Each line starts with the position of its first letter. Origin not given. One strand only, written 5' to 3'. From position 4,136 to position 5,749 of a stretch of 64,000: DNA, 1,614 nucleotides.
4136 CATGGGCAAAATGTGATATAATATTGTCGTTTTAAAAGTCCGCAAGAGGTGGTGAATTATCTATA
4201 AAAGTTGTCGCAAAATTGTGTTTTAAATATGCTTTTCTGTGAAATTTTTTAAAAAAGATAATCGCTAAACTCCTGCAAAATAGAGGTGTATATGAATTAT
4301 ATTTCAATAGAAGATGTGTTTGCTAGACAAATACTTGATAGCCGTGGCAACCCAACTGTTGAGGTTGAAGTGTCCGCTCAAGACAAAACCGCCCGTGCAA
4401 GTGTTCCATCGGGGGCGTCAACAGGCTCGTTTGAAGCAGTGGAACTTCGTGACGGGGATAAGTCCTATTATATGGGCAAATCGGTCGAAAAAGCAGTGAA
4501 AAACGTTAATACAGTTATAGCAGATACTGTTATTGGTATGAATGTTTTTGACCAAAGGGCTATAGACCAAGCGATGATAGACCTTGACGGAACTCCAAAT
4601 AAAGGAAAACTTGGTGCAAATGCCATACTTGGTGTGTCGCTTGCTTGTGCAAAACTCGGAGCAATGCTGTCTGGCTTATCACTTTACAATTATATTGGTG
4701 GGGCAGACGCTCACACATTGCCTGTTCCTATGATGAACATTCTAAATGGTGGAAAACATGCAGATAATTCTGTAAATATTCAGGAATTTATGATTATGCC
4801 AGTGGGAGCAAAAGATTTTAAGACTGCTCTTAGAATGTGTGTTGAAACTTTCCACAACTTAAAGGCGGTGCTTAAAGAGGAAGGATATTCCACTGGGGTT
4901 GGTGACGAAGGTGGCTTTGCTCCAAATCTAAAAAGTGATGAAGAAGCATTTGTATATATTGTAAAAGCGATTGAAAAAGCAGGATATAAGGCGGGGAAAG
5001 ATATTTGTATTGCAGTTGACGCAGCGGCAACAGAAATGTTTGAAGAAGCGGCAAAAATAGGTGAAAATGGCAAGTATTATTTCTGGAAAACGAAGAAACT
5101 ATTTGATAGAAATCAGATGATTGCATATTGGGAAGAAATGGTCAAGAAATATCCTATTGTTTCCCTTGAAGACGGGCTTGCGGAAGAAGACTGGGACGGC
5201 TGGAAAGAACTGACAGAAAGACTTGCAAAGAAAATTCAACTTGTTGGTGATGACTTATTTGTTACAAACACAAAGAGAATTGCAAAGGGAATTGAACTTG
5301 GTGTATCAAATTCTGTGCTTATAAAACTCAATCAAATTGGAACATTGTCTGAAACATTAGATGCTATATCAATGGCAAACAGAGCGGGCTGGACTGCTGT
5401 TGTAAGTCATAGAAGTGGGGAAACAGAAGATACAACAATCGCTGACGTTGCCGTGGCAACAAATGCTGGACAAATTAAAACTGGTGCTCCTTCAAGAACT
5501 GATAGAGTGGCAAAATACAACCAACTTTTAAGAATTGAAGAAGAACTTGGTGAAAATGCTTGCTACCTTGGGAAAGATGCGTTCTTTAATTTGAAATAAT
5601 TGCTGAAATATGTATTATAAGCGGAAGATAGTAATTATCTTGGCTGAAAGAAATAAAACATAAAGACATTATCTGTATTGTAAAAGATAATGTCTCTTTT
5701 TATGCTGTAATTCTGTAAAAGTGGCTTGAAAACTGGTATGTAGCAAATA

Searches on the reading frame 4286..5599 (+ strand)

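Call 10: search_protein_families(library=pfam, proteins=[window:4286-5599:+], max_evalue=0.001)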
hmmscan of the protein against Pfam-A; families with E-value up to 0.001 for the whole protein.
window:4286-5599:+ (437 aa): 4 families
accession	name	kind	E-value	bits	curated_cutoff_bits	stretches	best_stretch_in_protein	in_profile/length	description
PF00113.28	Enolase_C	-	6.7e-129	429.8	21.5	1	143-433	2-293/296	Enolase, C-terminal TIM barrel domain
PF03952.21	Enolase_N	-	8.1e-58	194.7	35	1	8-137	1-131/131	Enolase, N-terminal domain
PF07476.17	MAAL_C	-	6.7e-05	22.6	27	1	307-397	127-221/249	Methylaspartate ammonia-lyase C-terminus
PF13378.12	MR_MLE_C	-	0.00018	21.7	29.4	1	273-392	55-169/219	Enolase C-terminal domain-like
